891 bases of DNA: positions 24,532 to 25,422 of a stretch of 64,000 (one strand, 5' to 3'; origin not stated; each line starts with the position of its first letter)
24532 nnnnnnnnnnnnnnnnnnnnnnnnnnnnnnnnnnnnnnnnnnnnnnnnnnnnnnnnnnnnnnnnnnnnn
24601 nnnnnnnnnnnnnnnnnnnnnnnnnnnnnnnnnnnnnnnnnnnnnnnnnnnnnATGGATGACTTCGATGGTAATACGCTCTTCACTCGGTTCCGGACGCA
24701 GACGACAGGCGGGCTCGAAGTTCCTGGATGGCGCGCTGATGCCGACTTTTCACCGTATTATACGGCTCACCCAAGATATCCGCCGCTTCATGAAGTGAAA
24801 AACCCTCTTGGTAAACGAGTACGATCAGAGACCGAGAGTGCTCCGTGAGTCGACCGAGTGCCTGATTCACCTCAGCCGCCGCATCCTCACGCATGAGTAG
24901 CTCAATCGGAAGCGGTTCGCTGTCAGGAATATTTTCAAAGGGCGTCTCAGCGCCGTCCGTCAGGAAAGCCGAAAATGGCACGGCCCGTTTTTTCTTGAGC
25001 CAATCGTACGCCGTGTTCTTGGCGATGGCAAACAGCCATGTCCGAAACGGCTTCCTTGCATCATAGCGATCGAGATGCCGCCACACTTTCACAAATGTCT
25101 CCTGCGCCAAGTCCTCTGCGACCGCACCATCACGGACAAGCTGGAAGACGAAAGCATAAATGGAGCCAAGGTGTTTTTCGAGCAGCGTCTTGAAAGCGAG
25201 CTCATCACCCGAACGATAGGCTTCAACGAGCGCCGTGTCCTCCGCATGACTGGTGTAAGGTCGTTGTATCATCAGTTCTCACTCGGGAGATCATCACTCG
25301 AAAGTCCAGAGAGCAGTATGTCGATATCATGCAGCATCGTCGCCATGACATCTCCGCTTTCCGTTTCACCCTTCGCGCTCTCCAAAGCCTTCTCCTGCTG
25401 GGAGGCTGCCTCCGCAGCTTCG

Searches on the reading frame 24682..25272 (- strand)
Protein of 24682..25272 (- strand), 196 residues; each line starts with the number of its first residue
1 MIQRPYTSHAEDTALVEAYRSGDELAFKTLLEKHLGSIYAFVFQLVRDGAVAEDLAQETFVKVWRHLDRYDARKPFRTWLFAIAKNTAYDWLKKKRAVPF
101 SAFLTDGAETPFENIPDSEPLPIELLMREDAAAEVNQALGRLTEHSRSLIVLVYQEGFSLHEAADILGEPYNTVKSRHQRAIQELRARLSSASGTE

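Call 3: search_protein_families(library=pfam, proteins=[window:24682-25272:-], max_evalue=1)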
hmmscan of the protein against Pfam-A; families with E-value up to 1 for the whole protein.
window:24682-25272:- (196 aa): 8 families
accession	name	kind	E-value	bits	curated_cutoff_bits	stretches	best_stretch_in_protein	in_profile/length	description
PF04542.20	Sigma70_r2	-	9.9e-22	77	24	1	30-96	1-69/71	Sigma-70 region 2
PF04545.22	Sigma70_r4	-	1.2e-10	41.2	24.1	1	138-187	1-50/50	Sigma-70, region 4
PF08281.18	Sigma70_r4_2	-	6.5e-10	38.9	25.7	1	134-185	3-54/54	Sigma-70, region 4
PF22233.2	PhyR_sigma-like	-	0.00023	21.3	27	1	139-185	1-47/50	Response regulator PhyR, sigma-like domain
PF13384.12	HTH_23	-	0.0039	17.4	24.6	1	144-180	4-40/50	Homeodomain-like domain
PF22029.2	PhyR_sigma2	-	0.0056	17.1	27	1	45-83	15-53/55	Sigma2 domain of PhyR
PF07638.17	Sigma70_ECF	-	0.038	14.3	21.1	1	136-185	127-179/185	ECF sigma factor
PF13542.12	HTH_Tnp_ISL3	-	0.15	12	27.4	1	142-181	12-50/51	Helix-turn-helix domain of transposase family ISL3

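Call 4: search_protein_families(library=ncbifam, proteins=[window:24682-25272:-], max_evalue=1)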
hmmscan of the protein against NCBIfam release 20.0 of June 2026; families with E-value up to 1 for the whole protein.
window:24682-25272:- (196 aa): 114 families (the best 25 are shown)
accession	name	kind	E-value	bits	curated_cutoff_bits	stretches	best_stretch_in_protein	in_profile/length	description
NF009166.1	PRK12513.1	equivalog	7.5e-40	136.7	206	1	8-192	5-189/193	RNA polymerase sigma factor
NF004113.0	PRK05602.1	equivalog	6.8e-36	123.9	208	1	7-193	27-205/211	RNA polymerase sigma factor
TIGR02937.1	sigma70-ECF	superfamily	9.6e-35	119.6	42.9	1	26-189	2-165/165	sigma-70 family RNA polymerase sigma factor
NF007223.0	PRK09641.1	equivalog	1.9e-31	109.4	209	1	15-190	8-185/187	RNA polymerase sigma factor SigW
NF009168.0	PRK12515.1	subfamily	2e-29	102.4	236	1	9-191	6-181/189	RNA polymerase sigma factor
NF008888.0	PRK11922.1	equivalog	5.5e-29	101.4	204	1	6-191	11-198/231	RNA polymerase sigma factor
NF007216.0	PRK09638.1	equivalog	1.6e-28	99.7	194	1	10-190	3-175/180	RNA polymerase sigma factor SigY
NF007220.0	PRK09639.1-5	equivalog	4.5e-28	98.2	260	1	26-191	4-166/181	RNA polymerase sigma factor SigX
NF009172.0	PRK12519.1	subfamily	5e-28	98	222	1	7-191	11-191/194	RNA polymerase sigma factor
TIGR02948.1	SigW_bacill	equivalog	6.2e-27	94.9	243.1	1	15-190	8-185/187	RNA polymerase sigma factor SigW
TIGR02950.1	SigM_subfam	subfamily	9.1e-27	93.8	147.95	1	30-189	5-158/159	RNA polymerase sigma factor, SigM family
NF007227.0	PRK09645.1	subfamily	1e-26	93.9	202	1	19-192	7-173/177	sigma-70 family RNA polymerase sigma factor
NF007225.0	PRK09643.1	equivalog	2.3e-26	92.7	190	1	9-191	11-184/204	RNA polymerase sigma factor SigM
TIGR02989.1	Sig-70_gvs1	subfamily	3.4e-26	92.1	124.55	1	26-186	2-155/158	RNA polymerase sigma-70 factor, Rhodopirellula/Verrucomicrobium family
TIGR02939.1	RpoE_Sigma70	equivalog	4.5e-26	92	236.15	1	10-189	5-186/190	RNA polymerase sigma factor RpoE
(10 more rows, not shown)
